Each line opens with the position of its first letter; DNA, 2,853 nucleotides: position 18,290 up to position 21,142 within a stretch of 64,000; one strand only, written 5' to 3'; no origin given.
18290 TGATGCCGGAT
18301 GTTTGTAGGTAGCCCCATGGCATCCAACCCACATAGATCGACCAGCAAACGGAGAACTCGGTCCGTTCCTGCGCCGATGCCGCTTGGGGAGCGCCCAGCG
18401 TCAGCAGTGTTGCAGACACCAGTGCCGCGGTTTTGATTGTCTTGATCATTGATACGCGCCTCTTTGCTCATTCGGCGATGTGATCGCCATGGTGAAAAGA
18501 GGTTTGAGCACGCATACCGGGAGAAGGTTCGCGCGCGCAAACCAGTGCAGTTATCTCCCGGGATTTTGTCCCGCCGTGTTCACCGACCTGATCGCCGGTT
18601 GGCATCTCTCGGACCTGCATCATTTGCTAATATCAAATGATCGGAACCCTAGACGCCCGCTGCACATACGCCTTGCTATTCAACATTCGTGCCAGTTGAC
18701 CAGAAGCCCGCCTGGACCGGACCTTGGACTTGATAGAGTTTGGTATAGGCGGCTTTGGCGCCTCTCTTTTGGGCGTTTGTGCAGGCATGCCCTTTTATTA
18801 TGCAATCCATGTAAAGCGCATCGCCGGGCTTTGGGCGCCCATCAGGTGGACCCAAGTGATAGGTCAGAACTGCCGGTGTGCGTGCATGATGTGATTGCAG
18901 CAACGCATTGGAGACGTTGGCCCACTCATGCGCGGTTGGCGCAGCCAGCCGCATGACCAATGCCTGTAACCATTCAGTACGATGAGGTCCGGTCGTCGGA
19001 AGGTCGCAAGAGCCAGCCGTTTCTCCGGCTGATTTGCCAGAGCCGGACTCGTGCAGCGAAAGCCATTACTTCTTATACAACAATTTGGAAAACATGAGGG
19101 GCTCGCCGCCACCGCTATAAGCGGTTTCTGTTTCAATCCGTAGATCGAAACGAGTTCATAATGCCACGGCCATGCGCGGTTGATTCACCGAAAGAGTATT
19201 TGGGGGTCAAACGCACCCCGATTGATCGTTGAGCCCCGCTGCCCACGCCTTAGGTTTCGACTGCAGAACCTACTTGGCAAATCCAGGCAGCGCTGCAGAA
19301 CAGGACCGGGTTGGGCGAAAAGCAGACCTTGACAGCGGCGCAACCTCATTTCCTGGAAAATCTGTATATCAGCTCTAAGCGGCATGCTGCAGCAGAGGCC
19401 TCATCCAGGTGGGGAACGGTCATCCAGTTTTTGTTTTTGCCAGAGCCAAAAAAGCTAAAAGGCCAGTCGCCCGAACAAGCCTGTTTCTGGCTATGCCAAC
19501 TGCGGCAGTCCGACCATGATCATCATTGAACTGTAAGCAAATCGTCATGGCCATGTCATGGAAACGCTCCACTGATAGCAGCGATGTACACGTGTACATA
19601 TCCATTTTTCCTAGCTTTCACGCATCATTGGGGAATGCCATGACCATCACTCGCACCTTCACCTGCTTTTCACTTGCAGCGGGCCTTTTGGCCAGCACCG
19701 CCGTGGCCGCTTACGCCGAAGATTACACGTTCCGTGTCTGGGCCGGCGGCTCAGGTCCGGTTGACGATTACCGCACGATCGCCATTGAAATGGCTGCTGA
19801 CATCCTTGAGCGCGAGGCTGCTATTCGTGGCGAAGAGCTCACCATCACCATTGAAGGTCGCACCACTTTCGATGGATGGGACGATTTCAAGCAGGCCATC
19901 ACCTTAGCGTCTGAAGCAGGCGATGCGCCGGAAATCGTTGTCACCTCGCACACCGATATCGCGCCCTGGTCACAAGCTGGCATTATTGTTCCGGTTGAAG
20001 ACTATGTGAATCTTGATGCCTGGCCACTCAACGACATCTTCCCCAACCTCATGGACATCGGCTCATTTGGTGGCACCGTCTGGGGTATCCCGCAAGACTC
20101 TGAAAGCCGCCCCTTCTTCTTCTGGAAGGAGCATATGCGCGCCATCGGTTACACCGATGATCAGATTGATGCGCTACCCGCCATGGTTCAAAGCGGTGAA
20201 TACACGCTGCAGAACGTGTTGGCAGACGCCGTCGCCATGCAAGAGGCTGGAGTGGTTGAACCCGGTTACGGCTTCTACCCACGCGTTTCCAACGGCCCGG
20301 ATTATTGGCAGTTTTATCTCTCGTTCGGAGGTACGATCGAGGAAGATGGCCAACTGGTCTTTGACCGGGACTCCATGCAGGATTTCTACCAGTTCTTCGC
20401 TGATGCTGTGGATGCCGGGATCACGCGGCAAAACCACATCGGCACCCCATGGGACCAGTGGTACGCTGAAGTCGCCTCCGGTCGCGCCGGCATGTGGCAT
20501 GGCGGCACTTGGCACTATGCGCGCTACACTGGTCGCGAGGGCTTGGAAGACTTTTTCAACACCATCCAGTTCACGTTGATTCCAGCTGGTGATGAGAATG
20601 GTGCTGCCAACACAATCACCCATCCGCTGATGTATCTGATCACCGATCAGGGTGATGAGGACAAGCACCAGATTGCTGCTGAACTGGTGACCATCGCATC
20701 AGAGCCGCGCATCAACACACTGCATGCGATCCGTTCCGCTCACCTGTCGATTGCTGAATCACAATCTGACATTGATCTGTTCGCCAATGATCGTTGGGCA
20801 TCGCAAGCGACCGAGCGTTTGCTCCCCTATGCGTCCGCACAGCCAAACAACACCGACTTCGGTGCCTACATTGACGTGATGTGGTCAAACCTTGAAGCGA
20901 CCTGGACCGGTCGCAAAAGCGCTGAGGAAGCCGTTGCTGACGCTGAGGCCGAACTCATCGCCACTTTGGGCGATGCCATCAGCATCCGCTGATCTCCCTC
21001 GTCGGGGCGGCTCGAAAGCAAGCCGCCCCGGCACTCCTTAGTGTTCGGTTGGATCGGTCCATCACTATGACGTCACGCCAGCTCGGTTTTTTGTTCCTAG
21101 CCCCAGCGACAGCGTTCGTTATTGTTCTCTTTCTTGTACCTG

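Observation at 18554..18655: Unannotated guanidine-I (ykkC) riboswitch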

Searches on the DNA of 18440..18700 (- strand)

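Call 19: build_rna_model(alignment_id=A1)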
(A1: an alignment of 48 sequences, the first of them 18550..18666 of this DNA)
Model R1 built from alignment A1 (48 sequences, 146 columns); structure: RNAalifold consensus.
model positions 107; base pairs 23; branch points 2; effective number of sequences 1.7; information 0.59 bits per position. Calibrated on 0.2 Mb of random sequence (short: E-values are rough).
structure used (alignment columns):
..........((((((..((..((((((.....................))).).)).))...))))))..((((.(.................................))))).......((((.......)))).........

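Call 20: search_with_rna_model(model_id=R1, sources=[window, L001, L002, L003, L004, L005, L006, L007, L008, L009, L010, L011, L012, L013, L014, L015, L016, L017, L018, L019, L020, L021, L022, L023, L024, L025, L026, L027, L028, L029, L030, L031, L032, L033, L034, L035, L036, L037, L038, L039, L040, L041, L042, L043, L044, L045, L046, L047, L048, L049, L050, L051, L052, L053, L054, L055, L056, L057, L058, L059, L060, L061, L062, L063, L064, L065, L066, L067, L068, L069, L070, L071, L072, L073, L074, L075, L076, L077, L078, L079, L080], max_evalue=0.01, make_alignment=true)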
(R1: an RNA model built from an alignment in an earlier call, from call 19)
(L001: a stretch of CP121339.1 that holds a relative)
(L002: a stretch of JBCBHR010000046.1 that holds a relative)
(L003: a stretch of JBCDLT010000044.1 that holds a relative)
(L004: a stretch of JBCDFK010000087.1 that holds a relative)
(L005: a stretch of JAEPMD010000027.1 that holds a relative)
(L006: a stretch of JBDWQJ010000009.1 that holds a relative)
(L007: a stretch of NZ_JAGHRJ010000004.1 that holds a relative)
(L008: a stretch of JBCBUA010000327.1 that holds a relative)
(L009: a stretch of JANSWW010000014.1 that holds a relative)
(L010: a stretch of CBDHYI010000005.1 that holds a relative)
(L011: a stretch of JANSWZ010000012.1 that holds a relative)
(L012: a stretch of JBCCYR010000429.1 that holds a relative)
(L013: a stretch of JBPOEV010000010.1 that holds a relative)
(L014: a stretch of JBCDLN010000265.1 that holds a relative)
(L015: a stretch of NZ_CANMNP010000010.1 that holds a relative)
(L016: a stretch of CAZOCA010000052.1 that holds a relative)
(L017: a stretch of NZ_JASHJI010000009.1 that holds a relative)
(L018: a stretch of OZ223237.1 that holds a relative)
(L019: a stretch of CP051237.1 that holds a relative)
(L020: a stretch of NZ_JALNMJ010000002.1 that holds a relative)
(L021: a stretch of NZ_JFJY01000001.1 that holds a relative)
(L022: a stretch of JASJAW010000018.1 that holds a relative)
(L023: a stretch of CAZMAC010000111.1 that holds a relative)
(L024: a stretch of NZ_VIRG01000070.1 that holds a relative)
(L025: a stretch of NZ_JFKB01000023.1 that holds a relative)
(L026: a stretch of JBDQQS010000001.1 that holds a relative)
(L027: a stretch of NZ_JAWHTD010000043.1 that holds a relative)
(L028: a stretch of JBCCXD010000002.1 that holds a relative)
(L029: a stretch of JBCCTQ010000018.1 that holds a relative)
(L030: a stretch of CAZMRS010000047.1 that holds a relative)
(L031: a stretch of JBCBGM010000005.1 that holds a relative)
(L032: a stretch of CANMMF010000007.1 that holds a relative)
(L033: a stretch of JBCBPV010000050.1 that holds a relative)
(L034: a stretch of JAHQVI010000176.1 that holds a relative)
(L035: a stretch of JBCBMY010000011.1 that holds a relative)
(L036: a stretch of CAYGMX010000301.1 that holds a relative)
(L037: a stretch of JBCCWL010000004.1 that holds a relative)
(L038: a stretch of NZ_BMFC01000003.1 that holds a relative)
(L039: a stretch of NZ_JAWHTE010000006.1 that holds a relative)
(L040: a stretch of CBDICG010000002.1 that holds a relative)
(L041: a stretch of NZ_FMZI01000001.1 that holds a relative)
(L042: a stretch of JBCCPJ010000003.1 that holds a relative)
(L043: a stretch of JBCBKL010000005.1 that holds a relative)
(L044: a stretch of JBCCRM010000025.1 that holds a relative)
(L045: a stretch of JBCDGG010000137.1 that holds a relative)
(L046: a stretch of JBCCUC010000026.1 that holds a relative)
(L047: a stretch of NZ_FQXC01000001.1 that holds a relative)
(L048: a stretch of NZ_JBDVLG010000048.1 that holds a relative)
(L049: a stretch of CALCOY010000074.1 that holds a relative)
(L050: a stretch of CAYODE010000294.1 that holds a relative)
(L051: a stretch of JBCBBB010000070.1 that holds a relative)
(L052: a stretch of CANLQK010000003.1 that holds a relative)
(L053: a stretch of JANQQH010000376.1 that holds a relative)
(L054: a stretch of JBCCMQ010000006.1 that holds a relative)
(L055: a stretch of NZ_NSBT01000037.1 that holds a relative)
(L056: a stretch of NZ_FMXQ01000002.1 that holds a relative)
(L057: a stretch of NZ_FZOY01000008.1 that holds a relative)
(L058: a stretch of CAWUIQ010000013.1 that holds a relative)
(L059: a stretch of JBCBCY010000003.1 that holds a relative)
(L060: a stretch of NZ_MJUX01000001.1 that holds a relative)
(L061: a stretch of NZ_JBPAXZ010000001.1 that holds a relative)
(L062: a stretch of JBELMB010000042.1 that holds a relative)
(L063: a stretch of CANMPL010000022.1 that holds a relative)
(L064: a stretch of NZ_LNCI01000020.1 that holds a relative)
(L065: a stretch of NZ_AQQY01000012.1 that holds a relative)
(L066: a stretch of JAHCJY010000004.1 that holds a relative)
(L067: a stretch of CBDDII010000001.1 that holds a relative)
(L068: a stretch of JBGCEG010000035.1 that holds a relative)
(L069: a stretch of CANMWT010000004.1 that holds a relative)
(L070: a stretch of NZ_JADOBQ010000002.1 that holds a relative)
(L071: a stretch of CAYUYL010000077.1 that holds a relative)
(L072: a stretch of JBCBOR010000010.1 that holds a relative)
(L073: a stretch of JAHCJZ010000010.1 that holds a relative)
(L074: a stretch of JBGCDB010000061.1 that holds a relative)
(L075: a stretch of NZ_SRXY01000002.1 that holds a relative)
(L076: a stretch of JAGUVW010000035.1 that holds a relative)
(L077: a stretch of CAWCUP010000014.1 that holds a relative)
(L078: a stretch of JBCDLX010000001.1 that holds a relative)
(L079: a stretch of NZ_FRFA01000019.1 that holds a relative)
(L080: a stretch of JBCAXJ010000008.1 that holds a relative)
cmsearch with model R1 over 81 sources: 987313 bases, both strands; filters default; matches with E-value up to 0.01: 79.
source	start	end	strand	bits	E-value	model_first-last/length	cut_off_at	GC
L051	5732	5845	+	110.3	2.3e-21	1-107/107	no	0.65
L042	5776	5889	+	108.5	5.7e-21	1-107/107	no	0.61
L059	5741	5850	+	107.3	1.1e-20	1-107/107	no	0.66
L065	359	471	+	107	1.2e-20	1-107/107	no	0.63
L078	5729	5839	+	106.9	1.3e-20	1-107/107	no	0.64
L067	5823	5932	+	106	2e-20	1-107/107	no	0.61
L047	5776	5887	+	104.6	4e-20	1-107/107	no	0.63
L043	5807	5913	+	104.6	4e-20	1-107/107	no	0.62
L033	5730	5840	+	104.5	4.2e-20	1-107/107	no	0.67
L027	5732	5844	+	104.3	4.6e-20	1-107/107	no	0.64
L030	180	287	+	104.2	5e-20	1-107/107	no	0.65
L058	5777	5883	+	103.9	5.7e-20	1-107/107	no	0.63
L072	5815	5921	+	103.8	6e-20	1-107/107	no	0.68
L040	5772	5880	+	103.7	6.3e-20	1-107/107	no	0.67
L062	5742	5850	+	103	9.1e-20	1-107/107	no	0.67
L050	100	203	+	102.3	1.3e-19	1-107/107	no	0.6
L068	5732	5840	+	101.2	2.2e-19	1-107/107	no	0.69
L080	5812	5914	+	101.1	2.4e-19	1-107/107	no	0.69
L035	5734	5839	+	101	2.5e-19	1-107/107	no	0.66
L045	5758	5869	+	100.6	3e-19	1-107/107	no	0.64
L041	5726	5837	+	100.1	3.8e-19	1-107/107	no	0.66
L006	5775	5874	+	100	4.2e-19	1-107/107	no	0.52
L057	5804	5916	+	100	4.2e-19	1-107/107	no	0.67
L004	3846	3945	+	99.9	4.2e-19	1-107/107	no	0.62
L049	5818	5924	+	99.8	4.6e-19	1-107/107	no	0.6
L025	5775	5882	+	99.2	6.2e-19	1-107/107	no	0.59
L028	5815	5920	+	99.1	6.5e-19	1-107/107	no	0.62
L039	5797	5909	+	99.1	6.5e-19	1-107/107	no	0.68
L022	5816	5921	+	99.1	6.5e-19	1-107/107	no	0.65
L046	5775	5889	+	98.9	7e-19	1-107/107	no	0.63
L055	5789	5899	+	98.7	7.9e-19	1-107/107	no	0.66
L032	5770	5881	+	97.4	1.5e-18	1-107/107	no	0.59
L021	5778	5884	+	97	1.8e-18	1-107/107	no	0.62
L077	5808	5910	+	96.9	1.9e-18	1-107/107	no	0.64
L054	5734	5848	+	96.5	2.3e-18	1-107/107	no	0.67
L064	5801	5909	+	96.3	2.6e-18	1-107/107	no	0.67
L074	5764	5869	+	96.3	2.6e-18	1-107/107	no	0.57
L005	5787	5886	+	96.2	2.7e-18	1-107/107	no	0.57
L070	5811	5914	+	96.2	2.8e-18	1-107/107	no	0.6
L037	5821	5924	+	95.4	4.1e-18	1-107/107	no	0.62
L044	5735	5843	+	95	5e-18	1-107/107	no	0.7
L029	3282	3383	+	93.7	9.9e-18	1-107/107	no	0.62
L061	5809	5916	+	93.5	1.1e-17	1-107/107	no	0.68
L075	5792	5901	+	93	1.4e-17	1-107/107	no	0.62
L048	926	1031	+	93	1.4e-17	1-107/107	no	0.52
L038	5821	5924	+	92.5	1.8e-17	1-107/107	no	0.58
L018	5805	5902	+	92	2.3e-17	1-107/107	no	0.52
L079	5814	5918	+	91.8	2.5e-17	1-107/107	no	0.64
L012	1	99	+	91.8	2.6e-17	1-107/107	no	0.53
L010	5762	5884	+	91.7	2.6e-17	1-107/107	no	0.57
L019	5780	5899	+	90.3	5.3e-17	1-107/107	no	0.6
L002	5774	5884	+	90.2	5.5e-17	1-107/107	no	0.57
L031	5745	5848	+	89.7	7.4e-17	1-107/107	no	0.59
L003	5685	5791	+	89.2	9.6e-17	1-107/107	no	0.6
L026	5780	5899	+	88.9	1.1e-16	1-107/107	no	0.61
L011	5784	5896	+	88.3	1.5e-16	1-107/107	no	0.62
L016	5055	5167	+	87.2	2.5e-16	1-107/107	no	0.61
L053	3440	3541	+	87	2.8e-16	1-107/107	no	0.54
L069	5741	5848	+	86.8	3.1e-16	1-107/107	no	0.6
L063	5790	5894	+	86.7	3.3e-16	1-107/107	no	0.59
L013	5784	5896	+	86.6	3.5e-16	1-107/107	no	0.61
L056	5783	5894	+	85.1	7.5e-16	1-107/107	no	0.66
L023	4318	4428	+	85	7.6e-16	1-107/107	no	0.64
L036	517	621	+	84.5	1e-15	1-107/107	no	0.62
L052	5817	5921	+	84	1.3e-15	1-107/107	no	0.62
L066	5741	5852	+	83.7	1.5e-15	1-107/107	no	0.66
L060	5672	5773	+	83.5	1.6e-15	1-107/107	no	0.69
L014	2405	2515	+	82.6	2.5e-15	1-107/107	no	0.67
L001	5781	5890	+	82.4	2.8e-15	1-107/107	no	0.57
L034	4923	5077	+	82.1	3.4e-15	1-107/107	no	0.65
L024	5781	5895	+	81.8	3.8e-15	1-107/107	no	0.61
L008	2016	2132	+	81.6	4.3e-15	1-107/107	no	0.61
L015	5713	5829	+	81.5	4.6e-15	1-107/107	no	0.62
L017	5700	5816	+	79.7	1.1e-14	1-107/107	no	0.64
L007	5714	5830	+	79.4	1.3e-14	1-107/107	no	0.62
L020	5778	5893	+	76.5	5.7e-14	1-107/107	no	0.66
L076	5828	5940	+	75.7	8.2e-14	1-107/107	no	0.59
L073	5778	5892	+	71.1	8.3e-13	1-107/107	no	0.73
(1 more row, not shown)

Alignment A2: 79 matches aligned to the model, 195 columns, each read 5' to 3' on its own strand. Consensus structure (alignment columns), stored with it:
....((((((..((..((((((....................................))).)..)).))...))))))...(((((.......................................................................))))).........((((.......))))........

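Call 70: search_dna_similar(query=window:18440-18700:-, collection=plasmids, mode=distant, max_evalue=0.001, max_rows=40)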
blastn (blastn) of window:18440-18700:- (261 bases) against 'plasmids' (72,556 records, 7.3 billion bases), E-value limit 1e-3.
Records with a match: 2; places in all: 2; records where one place covers at least 80% of the query: 0.
Best place of each record, by identity: 80-90% 1; 60-80% 1.
By first word of the organism name: Caballeronia 1; Limimaricola 1.
By predicted mobility (MOB-suite, as given by PLSDB): non-mobilizable 2.
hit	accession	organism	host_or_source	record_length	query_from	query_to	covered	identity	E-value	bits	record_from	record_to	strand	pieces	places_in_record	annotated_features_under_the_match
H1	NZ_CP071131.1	Caballeronia sp. M1242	Homo sapiens,ETA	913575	80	166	33%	77.3%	4e-5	55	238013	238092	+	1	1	none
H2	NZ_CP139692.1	Limimaricola variabilis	Bacterial Culture,hydrothermal vent ...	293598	122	160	15%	89.7%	1e-4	54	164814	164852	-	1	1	none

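Call 71: get_annotated_region(hit=H1, flank=6000)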
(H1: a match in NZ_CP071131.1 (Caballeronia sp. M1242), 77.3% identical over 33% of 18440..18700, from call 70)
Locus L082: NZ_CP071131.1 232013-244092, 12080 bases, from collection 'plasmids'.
description: Caballeronia sp. M1242 plasmid unnamed2, complete sequence
organism: Caballeronia sp. M1242 (NCBI taxid 2814653)
taxonomy: Bacteria; Pseudomonadota; Betaproteobacteria; Burkholderiales; Burkholderiaceae; Caballeronia; Caballeronia sp. M1242
host: -; source: Homo sapiens,ETA; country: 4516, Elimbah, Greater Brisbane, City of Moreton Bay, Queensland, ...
typing (MOB-suite, as given by PLSDB): non-mobilizable
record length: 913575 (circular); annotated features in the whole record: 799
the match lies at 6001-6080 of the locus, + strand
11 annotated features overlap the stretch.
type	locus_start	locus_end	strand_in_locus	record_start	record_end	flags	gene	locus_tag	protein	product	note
CDS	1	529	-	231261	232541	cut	-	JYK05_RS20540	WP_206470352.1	Zn-dependent hydrolase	-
CDS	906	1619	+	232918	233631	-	-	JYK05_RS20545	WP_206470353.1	TetR/AcrR family transcriptional regulator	-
CDS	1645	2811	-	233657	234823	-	-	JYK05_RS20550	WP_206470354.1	prolyl oligopeptidase family serine peptidase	-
CDS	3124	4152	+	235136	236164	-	-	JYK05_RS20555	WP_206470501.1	SGNH/GDSL hydrolase family protein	-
CDS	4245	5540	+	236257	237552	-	-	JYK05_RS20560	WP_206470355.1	divalent metal cation transporter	-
CDS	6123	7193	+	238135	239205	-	-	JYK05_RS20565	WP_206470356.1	putative urea ABC transporter substrate-binding protein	-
CDS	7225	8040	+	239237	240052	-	-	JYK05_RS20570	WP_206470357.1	ABC transporter permease subunit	GO:0055085 - transmembrane transport [Evidence IEA]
CDS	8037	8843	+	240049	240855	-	-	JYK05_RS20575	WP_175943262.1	ABC transporter ATP-binding protein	GO:0006810 - transport [Evidence IEA]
CDS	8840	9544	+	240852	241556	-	-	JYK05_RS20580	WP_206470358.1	urea amidolyase associated protein UAAP1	-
CDS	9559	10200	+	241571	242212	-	-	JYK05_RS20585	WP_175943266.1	urea amidolyase associated protein UAAP2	-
CDS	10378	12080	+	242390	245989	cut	uca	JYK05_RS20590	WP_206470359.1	urea carboxylase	GO:0019627 - urea metabolic process [Evidence IEA]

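Call 72: get_annotated_region(hit=H2, flank=6000)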
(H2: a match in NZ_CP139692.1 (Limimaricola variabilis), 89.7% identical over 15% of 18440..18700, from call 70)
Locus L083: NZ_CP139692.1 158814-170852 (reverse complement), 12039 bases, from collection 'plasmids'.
description: Limimaricola variabilis strain OXR-209 plasmid unnamed01, complete sequence
organism: Limimaricola variabilis (NCBI taxid 1492771)
taxonomy: Bacteria; Pseudomonadota; Alphaproteobacteria; Rhodobacterales; Paracoccaceae; Limimaricola; Limimaricola variabilis
host: -; source: Bacterial Culture,hydrothermal vent plume; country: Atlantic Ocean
typing (MOB-suite, as given by PLSDB): non-mobilizable
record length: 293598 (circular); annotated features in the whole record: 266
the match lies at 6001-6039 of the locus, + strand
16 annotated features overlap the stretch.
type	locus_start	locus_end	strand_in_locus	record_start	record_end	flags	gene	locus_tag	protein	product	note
CDS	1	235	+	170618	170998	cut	-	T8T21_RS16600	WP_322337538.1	DUF4260 family protein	-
CDS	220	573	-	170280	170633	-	uraH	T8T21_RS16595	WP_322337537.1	hydroxyisourate hydrolase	GO:0019628 - urate catabolic process [Evidence IEA]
CDS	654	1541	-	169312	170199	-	-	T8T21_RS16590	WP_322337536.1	BadF/BadG/BcrA/BcrD ATPase family protein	-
CDS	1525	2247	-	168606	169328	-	-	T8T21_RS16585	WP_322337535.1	DUF1194 domain-containing protein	-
CDS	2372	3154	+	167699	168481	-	nagB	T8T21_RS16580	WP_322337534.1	glucosamine-6-phosphate deaminase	GO:0006046 - N-acetylglucosamine catabolic process [Evidence IEA]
CDS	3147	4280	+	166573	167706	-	nagA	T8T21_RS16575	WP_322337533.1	N-acetylglucosamine-6-phosphate deacetylase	GO:0006040 - amino sugar metabolic process [Evidence IEA]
CDS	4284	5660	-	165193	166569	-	-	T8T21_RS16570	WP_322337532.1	aspartate aminotransferase family protein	-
CDS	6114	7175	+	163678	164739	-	-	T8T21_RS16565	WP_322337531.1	putative urea ABC transporter substrate-binding protein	-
CDS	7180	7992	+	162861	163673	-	-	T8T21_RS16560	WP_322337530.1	ABC transporter permease subunit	GO:0055085 - transmembrane transport [Evidence IEA]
CDS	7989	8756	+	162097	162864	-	-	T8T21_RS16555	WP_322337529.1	ATP-binding cassette domain-containing protein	-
CDS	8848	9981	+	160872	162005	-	-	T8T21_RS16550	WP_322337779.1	agmatinase family protein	-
CDS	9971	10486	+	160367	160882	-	-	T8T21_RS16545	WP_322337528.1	hypothetical protein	-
CDS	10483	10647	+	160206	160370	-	-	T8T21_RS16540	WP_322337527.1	hypothetical protein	-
CDS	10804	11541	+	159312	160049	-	-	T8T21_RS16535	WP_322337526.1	lysozyme inhibitor LprI family protein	-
CDS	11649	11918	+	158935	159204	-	-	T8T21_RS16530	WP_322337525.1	hypothetical protein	-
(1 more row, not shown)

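Call 73: search_rna_families(sources=[L082, L083], threshold=gathering, show_alignments=1)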
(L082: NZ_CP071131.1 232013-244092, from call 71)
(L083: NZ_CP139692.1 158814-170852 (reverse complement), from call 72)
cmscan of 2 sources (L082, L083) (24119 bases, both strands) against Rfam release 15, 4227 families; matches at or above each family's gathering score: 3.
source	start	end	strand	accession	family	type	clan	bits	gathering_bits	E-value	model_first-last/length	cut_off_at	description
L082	5968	6064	+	RF00442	Guanidine-I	Cis-reg; riboswitch;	-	89.1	63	4.3e-15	1-107/107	no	Guanidine-I riboswitch aptamer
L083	5925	6027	+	RF00442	Guanidine-I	Cis-reg; riboswitch;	-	77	63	2.2e-12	1-107/107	no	Guanidine-I riboswitch aptamer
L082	10310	10356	+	RF01068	Guanidine-II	Cis-reg; riboswitch;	-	46.5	32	1.7e-06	1-48/48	no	Guanidine-II riboswitch aptamer (mini-ykkC)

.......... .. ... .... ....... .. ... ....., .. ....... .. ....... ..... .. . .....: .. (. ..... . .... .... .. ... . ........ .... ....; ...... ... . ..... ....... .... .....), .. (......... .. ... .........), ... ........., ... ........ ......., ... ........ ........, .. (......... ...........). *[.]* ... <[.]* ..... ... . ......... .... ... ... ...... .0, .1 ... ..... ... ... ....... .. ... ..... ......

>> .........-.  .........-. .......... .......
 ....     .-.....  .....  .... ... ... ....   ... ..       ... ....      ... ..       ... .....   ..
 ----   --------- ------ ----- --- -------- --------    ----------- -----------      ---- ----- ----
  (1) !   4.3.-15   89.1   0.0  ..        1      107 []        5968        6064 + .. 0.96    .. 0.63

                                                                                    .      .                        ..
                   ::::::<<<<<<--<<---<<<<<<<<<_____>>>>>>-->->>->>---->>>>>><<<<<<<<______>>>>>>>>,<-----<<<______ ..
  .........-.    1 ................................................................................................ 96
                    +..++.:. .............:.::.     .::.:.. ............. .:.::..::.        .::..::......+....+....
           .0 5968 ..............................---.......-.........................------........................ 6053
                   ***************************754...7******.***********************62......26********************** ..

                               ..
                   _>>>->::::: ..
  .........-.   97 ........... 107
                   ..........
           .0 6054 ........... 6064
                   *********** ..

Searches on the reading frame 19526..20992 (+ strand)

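Call 6: search_protein_families(library=ncbifam, proteins=[window:19526-20992:+])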
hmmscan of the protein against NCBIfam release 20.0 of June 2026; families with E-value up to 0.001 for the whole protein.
window:19526-20992:+ (488 aa): 0 families

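Call 7: search_protein_families(library=pfam, proteins=[window:19526-20992:+])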
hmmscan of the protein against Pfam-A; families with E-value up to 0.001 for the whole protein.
window:19526-20992:+ (488 aa): 2 families
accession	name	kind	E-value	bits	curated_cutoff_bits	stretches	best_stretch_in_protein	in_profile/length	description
PF01547.30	SBP_bac_1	-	4.3e-14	53.7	26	1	114-359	29-275/307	Bacterial extracellular solute-binding protein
PF13416.11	SBP_bac_8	-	7.3e-11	42.8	27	1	107-395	12-247/279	Bacterial extracellular solute-binding protein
